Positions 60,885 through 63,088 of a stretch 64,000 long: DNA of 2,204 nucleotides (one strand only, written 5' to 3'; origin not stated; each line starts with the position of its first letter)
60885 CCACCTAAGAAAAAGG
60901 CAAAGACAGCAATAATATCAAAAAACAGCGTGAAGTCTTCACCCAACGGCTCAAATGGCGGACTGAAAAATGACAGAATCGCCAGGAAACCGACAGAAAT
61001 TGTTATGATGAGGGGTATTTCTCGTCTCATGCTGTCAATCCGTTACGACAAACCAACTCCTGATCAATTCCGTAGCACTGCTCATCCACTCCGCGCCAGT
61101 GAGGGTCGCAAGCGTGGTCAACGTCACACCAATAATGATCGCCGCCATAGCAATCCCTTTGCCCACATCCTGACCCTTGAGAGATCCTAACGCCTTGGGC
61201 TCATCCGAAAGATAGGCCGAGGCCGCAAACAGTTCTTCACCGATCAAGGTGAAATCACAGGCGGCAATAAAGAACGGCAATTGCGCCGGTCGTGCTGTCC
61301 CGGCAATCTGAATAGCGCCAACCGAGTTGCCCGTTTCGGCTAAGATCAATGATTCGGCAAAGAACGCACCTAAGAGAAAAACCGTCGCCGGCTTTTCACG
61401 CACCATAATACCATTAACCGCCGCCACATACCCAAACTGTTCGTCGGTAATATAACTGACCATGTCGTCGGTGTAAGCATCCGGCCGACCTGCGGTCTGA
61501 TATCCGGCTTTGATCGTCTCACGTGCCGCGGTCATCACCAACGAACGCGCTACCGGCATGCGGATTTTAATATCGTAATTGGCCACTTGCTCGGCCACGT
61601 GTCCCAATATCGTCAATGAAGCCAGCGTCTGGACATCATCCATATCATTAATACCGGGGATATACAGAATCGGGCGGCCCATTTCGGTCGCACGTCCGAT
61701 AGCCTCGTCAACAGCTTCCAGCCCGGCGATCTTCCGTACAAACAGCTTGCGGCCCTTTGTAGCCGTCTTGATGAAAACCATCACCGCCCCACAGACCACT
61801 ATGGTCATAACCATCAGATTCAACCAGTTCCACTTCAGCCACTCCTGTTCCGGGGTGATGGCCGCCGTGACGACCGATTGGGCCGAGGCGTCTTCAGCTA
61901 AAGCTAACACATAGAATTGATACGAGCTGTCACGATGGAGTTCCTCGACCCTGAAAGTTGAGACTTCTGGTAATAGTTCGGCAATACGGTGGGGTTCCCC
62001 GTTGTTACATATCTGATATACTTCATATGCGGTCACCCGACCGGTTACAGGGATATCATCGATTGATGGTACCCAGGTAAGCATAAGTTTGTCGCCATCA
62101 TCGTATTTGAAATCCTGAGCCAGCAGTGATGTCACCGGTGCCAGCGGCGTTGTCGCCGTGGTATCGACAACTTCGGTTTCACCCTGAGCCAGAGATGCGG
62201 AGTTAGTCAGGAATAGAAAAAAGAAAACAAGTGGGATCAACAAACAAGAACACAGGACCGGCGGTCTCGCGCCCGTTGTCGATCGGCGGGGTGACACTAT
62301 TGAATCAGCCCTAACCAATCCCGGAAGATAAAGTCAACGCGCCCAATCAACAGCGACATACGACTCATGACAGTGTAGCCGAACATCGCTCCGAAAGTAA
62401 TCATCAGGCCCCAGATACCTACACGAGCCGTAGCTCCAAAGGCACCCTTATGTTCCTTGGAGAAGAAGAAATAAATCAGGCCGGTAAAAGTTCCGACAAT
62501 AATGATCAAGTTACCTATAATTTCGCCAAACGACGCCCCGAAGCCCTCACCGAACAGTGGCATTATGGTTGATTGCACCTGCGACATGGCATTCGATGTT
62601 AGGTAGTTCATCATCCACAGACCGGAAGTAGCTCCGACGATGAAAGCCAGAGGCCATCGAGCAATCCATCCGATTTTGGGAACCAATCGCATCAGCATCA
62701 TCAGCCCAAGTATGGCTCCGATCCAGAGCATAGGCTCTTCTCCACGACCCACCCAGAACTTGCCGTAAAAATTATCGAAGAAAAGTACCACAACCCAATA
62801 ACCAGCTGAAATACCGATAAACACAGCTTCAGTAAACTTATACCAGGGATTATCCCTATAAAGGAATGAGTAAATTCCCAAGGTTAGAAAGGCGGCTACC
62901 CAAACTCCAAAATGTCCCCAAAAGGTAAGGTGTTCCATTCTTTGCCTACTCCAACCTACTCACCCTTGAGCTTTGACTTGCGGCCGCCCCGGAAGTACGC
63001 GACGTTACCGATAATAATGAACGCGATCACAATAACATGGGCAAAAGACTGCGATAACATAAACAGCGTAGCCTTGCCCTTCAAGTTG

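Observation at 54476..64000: Tandem array of a four-gene, all-membrane-protein module (C-D-A-B) with no recognisable function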

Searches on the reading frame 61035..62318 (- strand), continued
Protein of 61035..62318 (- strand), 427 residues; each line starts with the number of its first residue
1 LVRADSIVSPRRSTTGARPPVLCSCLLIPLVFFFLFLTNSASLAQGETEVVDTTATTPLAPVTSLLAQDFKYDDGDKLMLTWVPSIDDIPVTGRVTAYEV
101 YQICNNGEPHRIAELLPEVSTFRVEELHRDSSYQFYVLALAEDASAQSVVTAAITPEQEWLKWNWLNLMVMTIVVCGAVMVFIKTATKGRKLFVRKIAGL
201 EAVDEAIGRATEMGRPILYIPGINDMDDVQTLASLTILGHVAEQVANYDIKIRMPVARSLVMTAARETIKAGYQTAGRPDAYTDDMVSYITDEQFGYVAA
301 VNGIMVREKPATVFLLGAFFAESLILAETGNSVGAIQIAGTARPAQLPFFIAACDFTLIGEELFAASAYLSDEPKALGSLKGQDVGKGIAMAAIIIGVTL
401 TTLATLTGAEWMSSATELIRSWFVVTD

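Call 74: search_solved_structures(query=L007:3897-5846:-, max_evalue=1)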
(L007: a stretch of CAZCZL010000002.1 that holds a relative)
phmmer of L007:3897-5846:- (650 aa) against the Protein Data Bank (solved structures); distinct sequences matched with E-value up to 1: 2.
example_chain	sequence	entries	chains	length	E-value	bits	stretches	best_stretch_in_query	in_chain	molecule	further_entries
6fx7_A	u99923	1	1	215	0.2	13.2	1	504-563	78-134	[Protein ADP-ribosylglutamate] hydrolase AF_1521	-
1r4v_A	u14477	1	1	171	0.81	11.2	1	98-162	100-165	Hypothetical protein AQ_328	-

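Call 76: search_protein_families(library=pfam, proteins=[L018:7474-9564:+, L018:13994-14986:+, L018:5434-6465:+, L018:15555-17111:+, L075:17413-18168:+, L075:13616-16498:+, L074:14021-14746:+, L017:15769-16623:+, L069:473-1831:-, L023:2021-3988:-], max_evalue=0.001)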
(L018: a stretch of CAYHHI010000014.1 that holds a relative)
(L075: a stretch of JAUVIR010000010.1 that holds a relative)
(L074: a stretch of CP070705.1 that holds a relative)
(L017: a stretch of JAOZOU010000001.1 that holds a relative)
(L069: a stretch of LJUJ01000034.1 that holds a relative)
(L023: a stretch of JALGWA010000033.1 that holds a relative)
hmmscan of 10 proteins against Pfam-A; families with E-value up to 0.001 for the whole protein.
L018:7474-9564:+ (697 aa): 3 families
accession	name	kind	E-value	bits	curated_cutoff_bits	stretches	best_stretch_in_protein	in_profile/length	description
PF16254.10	DUF4910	-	1.9e-19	69.9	26.6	1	95-381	31-150/247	Domain of unknown function (DUF4910)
PF04389.22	Peptidase_M28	-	3.1e-17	63.4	21.3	1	283-485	2-190/193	Peptidase family M28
PF02225.27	PA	-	0.00045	20.7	23.9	1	160-211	2-60/95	PA domain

L018:13994-14986:+ (331 aa): 5 families
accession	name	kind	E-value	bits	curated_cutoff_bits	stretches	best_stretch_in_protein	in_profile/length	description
PF08538.16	DUF1749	-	1.1e-09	38.3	24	1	129-311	84-279/299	Protein of unknown function (DUF1749)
PF00561.26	Abhydrolase_1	-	2.3e-08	34.4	25.8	1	59-201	2-126/245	alpha/beta hydrolase fold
PF12146.15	Hydrolase_4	-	2.9e-08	33.8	27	1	57-185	4-110/239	Serine aminopeptidase, S33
PF12697.13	Abhydrolase_6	-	5.5e-06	27.6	26.3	1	60-269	1-172/217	Alpha/beta hydrolase family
PF12048.14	DUF3530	-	0.00043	20.1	29.8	1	129-195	179-240/310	Protein of unknown function (DUF3530)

L018:5434-6465:+ (344 aa): 1 family
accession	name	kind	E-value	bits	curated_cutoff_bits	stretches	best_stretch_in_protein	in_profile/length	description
PF01904.24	DUF72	-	7.1e-58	196.6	25.3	1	67-338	1-216/217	Protein of unknown function DUF72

L018:15555-17111:+ (519 aa): 2 families
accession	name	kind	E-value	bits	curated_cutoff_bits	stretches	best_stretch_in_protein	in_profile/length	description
PF02784.22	Orn_Arg_deC_N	-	3.1e-44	151.6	23.4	1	139-383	5-247/247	Pyridoxal-dependent decarboxylase, pyridoxal binding domain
PF00278.28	Orn_DAP_Arg_deC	-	3.4e-18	66.1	23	1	131-473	2-95/95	Pyridoxal-dependent decarboxylase, C-terminal sheet domain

L075:17413-18168:+ (252 aa): 1 family
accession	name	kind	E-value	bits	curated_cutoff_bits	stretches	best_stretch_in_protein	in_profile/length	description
PF02472.21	ExbD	-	2.9e-11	44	25.4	1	17-69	9-67/128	Biopolymer transport protein ExbD/TolR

L075:13616-16498:+ (961 aa): 4 families
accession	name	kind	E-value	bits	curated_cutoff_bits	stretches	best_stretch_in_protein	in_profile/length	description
PF00593.30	TonB_dep_Rec_b-barrel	-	7.1e-20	72.7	27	1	377-873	38-408/436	TonB dependent receptor-like, beta-barrel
PF13620.12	CarboxypepD_reg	-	6.6e-18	65.3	32.3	1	60-135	2-81/82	Carboxypeptidase regulatory-like domain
PF13715.12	CarbopepD_reg_2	-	3.4e-13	49.9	32.2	1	60-140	1-81/88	CarboxypepD_reg-like domain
PF07715.20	Plug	-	2.4e-08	34.9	23.9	1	159-250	6-105/107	TonB-dependent Receptor Plug Domain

L074:14021-14746:+ (242 aa): 0 families

L017:15769-16623:+ (285 aa): 1 family
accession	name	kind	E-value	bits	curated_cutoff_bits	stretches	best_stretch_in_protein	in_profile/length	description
PF04016.18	DUF364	-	3e-06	27.4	23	1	159-240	13-94/147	Putative heavy-metal chelation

L069:473-1831:- (453 aa): 6 families
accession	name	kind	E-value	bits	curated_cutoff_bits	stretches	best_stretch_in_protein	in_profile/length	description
PF00483.29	NTP_transferase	-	5.6e-57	193.6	21.2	1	41-290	2-243/245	Nucleotidyl transferase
PF24894.1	Hexapep_GlmU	-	3.9e-18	65.9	23.3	1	325-415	14-104/104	GlmU-like, C-terminal hexapeptide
PF25084.1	LbH_EIF2B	-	1.2e-09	38.5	54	1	317-392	26-104/105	EIF2B subunit epsilon LbH domain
PF25247.1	LbH_GLGC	-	2.8e-08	34.2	27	0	369-424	75-133/135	GLGC left-handed parallel beta-helix domain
PF00132.30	Hexapep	-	1.3e-07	31.4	27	1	413-440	8-35/36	Bacterial transferase hexapeptide (six repeats)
PF25087.1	GMPPB_C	-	0.00054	20.1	39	0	332-393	13-71/110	GMPPB C-terminal domain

L023:2021-3988:- (656 aa): 0 families

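Call 79: find_related_loci(query=A8, collection=metagenome_contigs, flank=10000)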
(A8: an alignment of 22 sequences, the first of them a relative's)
Query A8 (374 aa) in metagenome_contigs; peptide patterns used: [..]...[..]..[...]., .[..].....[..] (x = any residue, [..] = any of these).
600 stretches matched a pattern (row limit reached: there are more); 520 encode a relative of the query (tblastn E <= 1e-3); the best 80 are kept; 80 distinct loci.
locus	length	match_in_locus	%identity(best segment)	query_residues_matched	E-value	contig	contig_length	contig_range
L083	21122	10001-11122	67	1-373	3e-167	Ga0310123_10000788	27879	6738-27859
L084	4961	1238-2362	66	1-374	1e-164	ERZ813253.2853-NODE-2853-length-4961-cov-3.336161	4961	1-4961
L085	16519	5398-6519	66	1-373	4e-154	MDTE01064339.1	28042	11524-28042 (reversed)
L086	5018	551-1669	66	1-372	3e-156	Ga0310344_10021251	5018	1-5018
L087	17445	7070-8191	64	1-373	4e-151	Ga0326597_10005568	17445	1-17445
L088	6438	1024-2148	64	1-374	1e-150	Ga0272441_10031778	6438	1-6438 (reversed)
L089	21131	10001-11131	59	1-373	3e-148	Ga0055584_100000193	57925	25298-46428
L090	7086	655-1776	63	1-373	4e-148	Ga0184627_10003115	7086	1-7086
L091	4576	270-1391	62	1-373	9e-151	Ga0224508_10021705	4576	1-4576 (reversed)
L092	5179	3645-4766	63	1-373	2e-149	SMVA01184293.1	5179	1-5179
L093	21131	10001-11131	60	1-373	8e-148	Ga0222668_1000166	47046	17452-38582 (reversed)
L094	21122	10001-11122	66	1-373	4e-147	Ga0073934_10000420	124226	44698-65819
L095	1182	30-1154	62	1-374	1e-161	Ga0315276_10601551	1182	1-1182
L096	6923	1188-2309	61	1-373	2e-146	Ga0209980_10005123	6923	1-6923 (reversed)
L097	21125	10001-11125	60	1-373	3e-146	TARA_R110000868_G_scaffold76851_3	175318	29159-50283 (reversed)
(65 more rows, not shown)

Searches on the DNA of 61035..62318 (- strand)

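Call 82: search_rna_families(sources=[L083, L089, L093, L094, L097, L105, L108], threshold=gathering)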
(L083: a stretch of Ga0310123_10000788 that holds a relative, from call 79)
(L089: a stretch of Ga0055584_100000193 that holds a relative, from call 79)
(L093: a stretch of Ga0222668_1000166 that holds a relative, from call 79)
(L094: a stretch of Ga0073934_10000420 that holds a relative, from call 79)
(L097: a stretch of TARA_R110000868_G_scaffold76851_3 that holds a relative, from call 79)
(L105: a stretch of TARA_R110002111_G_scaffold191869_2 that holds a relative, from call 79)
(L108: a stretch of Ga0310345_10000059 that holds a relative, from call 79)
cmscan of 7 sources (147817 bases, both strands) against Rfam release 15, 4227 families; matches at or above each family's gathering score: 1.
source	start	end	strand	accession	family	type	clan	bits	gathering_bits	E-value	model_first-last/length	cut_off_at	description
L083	20124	20198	-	RF00005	tRNA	Gene; tRNA;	CL00001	70.2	29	6.4e-13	1-71/71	no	tRNA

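Call 83: search_rna_families(sources=[L050, L073, L061, L063, L075, L036, L066], threshold=gathering)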
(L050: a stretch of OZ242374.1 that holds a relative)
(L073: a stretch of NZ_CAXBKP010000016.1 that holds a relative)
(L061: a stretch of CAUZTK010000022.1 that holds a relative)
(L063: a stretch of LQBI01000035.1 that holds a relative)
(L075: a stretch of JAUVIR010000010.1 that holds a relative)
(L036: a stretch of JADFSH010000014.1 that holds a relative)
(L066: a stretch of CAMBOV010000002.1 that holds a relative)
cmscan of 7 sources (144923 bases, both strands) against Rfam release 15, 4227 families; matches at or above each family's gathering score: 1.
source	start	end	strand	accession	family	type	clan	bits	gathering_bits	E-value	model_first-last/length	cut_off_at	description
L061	19530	19759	+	RF00174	Cobalamin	Cis-reg; riboswitch;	CL00101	96.4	31.5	2.1e-22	1-189/189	no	Cobalamin riboswitch aptamer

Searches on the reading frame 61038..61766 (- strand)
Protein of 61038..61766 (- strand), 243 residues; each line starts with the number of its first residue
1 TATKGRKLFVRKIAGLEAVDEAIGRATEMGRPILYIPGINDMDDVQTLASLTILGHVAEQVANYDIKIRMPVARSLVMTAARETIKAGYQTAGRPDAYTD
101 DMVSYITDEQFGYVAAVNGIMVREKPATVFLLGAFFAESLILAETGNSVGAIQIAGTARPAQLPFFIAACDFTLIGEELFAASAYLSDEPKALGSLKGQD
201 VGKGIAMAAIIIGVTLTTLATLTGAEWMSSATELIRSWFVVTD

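Call 90: search_protein_representatives(protein=window:61038-61766:-)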
Query: 243 residues. Proteins with E-value up to 0.001 (for the whole library): 2060; up to 1e-10: 1520; up to 1e-30: 749. The best 150 are listed.
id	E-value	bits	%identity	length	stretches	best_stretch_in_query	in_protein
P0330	1.9e-106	371.2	73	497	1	3-239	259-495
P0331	2.5e-105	367.5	72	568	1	2-233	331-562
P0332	1.2e-103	362.0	70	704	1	4-240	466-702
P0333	1.6e-99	348.6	69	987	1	2-238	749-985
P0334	1.8e-99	348.4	72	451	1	3-223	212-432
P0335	1.7e-98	345.2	66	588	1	4-241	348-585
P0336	2.6e-98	344.6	71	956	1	2-221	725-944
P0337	5.0e-96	337.1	69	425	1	2-219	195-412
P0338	6.1e-96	336.8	69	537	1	2-228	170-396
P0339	1.2e-94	332.7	70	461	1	2-224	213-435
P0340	3.2e-94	331.2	61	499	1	3-239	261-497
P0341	3.2e-94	331.2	68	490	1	6-228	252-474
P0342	8.6e-94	329.8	67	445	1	3-226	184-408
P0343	6.9e-92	323.6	62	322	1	2-228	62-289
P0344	8.2e-92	323.4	63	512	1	4-237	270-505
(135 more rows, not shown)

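Call 100: search_dna_similar(query=window:61038-61766:-, collection=plasmids, mode=protein, max_rows=10)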
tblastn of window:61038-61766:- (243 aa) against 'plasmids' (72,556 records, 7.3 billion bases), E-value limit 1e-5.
No match.

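Call 101: search_dna_similar(query=window:61038-61766:-, collection=phages, mode=protein, max_rows=10)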
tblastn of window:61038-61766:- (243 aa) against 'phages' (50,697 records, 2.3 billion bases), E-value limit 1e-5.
No match.
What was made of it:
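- Not mobile: the core has no homologue in the plasmid or phage collections (calls 100, 101). No homologues occur in the plasmid or phage collections (calls 100, 101).
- Tried and rejected: No plasmid or phage homologues were found (calls 100, 101).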

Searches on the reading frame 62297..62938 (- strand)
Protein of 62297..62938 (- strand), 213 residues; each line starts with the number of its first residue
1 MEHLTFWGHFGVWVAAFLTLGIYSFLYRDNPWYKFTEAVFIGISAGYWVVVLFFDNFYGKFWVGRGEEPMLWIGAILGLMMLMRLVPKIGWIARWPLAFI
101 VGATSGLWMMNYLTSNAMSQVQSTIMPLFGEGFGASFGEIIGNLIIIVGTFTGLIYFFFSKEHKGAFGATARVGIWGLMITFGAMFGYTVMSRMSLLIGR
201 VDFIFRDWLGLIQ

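Call 3: search_protein_families(library=pfam, proteins=[window:62297-62938:-], max_evalue=1)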
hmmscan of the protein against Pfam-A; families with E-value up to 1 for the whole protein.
window:62297-62938:- (213 aa): 1 family
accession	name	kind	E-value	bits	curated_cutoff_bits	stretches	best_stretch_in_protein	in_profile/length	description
PF24411.1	DUF7545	-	0.38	11.6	27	1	116-142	66-92/95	Family of unknown function (DUF7545)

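Call 4: search_protein_families(library=ncbifam, proteins=[window:62297-62938:-], max_evalue=1)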
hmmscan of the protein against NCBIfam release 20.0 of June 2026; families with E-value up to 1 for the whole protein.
window:62297-62938:- (213 aa): 1 family
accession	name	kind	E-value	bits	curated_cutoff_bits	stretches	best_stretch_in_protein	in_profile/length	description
NF042915.1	MAB_1171c_fam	subfamily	0.36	9.8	100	1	77-199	78-196/362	MAB_1171c family putative transporter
